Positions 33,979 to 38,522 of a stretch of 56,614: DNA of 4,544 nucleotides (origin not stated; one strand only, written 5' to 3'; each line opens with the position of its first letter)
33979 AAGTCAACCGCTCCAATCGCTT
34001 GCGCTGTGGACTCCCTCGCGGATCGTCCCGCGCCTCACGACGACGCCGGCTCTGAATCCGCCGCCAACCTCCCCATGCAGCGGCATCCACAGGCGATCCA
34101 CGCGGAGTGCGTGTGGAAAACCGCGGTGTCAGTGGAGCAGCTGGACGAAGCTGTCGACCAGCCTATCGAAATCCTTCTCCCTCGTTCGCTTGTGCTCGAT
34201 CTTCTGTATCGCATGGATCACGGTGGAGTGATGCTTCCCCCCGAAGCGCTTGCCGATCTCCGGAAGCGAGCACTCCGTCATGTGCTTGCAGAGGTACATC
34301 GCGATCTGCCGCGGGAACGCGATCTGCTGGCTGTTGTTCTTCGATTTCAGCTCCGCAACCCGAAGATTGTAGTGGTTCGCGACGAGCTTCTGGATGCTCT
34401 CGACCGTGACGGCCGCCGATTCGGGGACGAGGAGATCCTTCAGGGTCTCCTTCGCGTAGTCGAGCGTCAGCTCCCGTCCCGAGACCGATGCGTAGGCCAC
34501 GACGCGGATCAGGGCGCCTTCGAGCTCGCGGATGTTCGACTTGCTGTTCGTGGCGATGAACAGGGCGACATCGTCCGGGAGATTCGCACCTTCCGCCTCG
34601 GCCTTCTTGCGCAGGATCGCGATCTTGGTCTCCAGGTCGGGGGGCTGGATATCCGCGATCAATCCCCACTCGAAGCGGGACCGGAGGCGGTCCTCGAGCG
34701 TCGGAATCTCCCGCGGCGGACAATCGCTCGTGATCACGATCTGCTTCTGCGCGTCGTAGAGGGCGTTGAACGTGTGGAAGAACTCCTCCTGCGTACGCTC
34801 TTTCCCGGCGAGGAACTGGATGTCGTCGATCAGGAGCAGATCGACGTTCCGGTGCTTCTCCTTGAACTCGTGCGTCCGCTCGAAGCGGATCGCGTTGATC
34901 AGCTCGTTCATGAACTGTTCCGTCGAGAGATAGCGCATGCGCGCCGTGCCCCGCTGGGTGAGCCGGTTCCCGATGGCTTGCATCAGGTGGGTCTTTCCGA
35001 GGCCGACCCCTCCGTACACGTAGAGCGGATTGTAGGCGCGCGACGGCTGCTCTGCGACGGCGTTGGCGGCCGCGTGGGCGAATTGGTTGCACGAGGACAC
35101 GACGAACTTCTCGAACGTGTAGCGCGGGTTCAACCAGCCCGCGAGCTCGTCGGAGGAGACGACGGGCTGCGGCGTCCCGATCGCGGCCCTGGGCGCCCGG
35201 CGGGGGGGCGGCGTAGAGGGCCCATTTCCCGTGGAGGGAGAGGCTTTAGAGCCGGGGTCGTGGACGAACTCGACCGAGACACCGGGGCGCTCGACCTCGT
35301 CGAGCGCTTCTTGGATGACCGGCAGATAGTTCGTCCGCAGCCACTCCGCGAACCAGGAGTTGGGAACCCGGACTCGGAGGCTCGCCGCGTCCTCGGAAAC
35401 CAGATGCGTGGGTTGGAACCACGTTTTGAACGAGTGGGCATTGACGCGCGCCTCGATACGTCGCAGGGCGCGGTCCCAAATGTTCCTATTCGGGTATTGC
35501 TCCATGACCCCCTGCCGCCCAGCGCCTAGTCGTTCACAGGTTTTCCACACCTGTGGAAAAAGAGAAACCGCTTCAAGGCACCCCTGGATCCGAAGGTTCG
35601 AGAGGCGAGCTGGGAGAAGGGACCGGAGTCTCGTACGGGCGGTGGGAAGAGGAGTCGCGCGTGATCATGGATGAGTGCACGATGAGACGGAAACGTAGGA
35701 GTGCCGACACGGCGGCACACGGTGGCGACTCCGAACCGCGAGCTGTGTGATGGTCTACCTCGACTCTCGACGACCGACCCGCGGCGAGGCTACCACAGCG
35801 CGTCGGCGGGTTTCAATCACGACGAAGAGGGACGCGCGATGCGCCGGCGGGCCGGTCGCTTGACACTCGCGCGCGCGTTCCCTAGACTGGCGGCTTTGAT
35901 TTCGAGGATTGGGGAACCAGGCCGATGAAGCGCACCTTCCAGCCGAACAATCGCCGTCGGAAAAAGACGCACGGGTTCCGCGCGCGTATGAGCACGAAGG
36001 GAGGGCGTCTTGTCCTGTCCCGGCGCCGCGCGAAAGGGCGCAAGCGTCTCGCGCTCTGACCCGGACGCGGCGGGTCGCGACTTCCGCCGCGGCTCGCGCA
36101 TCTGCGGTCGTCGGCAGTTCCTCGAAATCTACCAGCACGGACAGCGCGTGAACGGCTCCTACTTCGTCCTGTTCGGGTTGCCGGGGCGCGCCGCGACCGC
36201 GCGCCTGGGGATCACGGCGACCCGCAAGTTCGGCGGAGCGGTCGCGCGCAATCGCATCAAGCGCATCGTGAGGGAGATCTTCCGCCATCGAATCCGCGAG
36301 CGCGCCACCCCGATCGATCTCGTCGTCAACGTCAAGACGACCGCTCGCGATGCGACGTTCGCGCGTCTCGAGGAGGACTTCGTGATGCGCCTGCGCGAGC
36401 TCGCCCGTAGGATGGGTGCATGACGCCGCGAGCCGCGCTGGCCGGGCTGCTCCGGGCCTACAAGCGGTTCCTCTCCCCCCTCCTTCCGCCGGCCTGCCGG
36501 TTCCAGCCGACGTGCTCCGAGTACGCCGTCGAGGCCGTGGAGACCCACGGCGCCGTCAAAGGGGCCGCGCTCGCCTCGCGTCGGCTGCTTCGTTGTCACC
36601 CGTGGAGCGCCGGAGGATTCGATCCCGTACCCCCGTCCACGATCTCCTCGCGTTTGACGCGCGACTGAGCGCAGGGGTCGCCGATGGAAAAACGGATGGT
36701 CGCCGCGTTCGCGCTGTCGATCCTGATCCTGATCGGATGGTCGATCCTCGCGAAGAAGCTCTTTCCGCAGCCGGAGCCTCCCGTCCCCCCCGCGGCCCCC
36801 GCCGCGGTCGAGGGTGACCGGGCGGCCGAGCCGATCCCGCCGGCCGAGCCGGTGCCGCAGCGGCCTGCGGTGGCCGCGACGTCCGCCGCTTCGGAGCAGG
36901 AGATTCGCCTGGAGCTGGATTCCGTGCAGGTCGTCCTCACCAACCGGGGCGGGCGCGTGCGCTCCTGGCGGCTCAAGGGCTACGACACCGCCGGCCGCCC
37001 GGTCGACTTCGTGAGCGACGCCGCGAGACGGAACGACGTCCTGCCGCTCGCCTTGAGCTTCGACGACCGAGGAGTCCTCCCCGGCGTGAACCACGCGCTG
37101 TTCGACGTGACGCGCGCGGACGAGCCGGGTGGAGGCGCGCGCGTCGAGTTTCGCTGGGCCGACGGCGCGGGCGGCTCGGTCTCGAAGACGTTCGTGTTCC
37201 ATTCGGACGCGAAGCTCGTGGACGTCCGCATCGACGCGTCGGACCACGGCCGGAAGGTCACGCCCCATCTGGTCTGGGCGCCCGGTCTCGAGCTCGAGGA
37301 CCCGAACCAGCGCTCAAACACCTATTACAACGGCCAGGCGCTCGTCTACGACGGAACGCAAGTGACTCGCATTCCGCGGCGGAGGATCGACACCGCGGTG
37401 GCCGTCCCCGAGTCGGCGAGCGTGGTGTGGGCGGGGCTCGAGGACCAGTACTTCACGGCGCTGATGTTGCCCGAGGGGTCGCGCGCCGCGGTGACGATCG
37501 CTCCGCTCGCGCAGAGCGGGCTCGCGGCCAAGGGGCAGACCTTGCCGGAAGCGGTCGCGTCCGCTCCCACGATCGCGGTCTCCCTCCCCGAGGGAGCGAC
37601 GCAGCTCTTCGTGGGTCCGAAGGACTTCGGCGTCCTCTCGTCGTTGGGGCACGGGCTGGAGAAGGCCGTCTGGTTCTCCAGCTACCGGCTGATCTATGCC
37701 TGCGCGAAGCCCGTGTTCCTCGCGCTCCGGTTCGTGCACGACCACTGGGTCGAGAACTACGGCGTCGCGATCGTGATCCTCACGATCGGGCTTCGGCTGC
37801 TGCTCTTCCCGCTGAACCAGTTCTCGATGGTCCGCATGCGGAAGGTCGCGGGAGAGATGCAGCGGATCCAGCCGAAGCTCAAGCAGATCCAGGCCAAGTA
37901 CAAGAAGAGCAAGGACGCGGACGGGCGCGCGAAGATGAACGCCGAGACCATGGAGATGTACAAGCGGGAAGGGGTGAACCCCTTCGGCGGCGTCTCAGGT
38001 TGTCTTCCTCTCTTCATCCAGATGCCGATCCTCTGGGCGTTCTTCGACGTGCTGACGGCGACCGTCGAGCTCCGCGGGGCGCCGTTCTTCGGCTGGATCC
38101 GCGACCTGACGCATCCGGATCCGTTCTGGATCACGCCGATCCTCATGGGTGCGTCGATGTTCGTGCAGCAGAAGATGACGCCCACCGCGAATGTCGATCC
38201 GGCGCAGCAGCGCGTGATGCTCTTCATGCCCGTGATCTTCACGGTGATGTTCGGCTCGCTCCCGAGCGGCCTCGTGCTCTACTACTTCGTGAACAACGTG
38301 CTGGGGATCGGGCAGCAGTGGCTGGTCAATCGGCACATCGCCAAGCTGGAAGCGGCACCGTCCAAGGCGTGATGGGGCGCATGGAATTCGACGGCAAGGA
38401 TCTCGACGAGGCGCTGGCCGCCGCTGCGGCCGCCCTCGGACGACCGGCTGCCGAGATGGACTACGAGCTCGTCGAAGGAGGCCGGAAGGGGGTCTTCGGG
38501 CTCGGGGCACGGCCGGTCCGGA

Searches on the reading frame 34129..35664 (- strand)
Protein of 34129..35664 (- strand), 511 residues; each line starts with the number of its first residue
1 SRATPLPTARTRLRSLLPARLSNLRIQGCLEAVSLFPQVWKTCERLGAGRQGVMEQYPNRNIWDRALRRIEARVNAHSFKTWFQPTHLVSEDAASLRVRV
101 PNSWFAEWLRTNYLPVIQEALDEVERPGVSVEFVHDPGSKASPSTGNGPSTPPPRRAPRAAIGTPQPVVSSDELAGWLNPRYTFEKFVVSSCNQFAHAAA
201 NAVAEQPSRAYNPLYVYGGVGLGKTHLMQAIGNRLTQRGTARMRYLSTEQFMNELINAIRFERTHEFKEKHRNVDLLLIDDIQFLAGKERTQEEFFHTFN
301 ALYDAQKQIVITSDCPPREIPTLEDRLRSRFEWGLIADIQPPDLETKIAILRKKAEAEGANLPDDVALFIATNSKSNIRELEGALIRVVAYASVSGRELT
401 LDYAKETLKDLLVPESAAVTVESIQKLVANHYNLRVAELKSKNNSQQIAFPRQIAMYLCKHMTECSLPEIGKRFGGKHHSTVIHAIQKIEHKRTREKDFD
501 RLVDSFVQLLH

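Call 82: search_protein_families(library=pfam, proteins=[window:34129-35664:-], max_evalue=0.00001)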
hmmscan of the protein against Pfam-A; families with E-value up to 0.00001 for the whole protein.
window:34129-35664:- (511 aa): 6 families
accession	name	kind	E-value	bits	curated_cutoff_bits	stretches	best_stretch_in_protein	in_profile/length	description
PF00308.24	Bac_DnaA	-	8.5e-69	231.3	23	1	178-337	1-161/162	Bacterial DnaA ATPAse domain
PF08299.17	Bac_DnaA_C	-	1.4e-30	105.5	31.5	1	421-489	1-69/69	Bacterial dnaA protein helix-turn-helix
PF11638.13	DnaA_N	-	2.6e-14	53.1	24.6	1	61-122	2-64/65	DnaA N-terminal domain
PF01695.23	IstB_IS21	-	1.1e-09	38.7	24.1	1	215-316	96-195/238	IstB-like ATP binding protein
PF22688.2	Hda_lid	-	6.1e-07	29.8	27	0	345-408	2-65/65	Hda, lid domain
PF00004.35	AAA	-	9.4e-06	26.5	21.2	0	215-312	2-106/131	ATPase family associated with various cellular activities (AAA)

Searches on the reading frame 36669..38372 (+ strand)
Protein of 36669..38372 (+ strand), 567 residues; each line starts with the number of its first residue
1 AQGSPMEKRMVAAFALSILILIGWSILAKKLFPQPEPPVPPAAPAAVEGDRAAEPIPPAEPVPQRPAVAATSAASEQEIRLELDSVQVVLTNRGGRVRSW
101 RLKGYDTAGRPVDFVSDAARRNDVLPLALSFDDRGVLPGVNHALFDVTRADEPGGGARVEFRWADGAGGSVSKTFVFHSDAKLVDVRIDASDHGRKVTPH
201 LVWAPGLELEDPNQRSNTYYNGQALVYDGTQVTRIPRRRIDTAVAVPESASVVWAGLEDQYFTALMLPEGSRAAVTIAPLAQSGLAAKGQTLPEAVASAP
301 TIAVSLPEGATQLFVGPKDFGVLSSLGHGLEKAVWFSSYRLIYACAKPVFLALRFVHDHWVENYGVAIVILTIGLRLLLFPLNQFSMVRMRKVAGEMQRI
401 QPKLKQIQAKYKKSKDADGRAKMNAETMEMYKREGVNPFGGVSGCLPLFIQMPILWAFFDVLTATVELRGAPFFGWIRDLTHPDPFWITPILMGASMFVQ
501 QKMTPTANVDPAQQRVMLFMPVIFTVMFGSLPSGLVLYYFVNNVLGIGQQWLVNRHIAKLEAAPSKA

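Call 82: search_protein_families(library=pfam, proteins=[window:36669-38372:+], max_evalue=0.00001)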
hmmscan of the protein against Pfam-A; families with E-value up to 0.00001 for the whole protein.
window:36669-38372:+ (567 aa): 2 families
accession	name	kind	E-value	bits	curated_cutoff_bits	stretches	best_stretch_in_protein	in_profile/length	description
PF02096.25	60KD_IMP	-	1.8e-56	191.1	35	1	364-555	1-163/163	60Kd inner membrane protein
PF14849.12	YidC_periplas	-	1.5e-21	78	24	1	79-341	2-275/283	YidC periplasmic domain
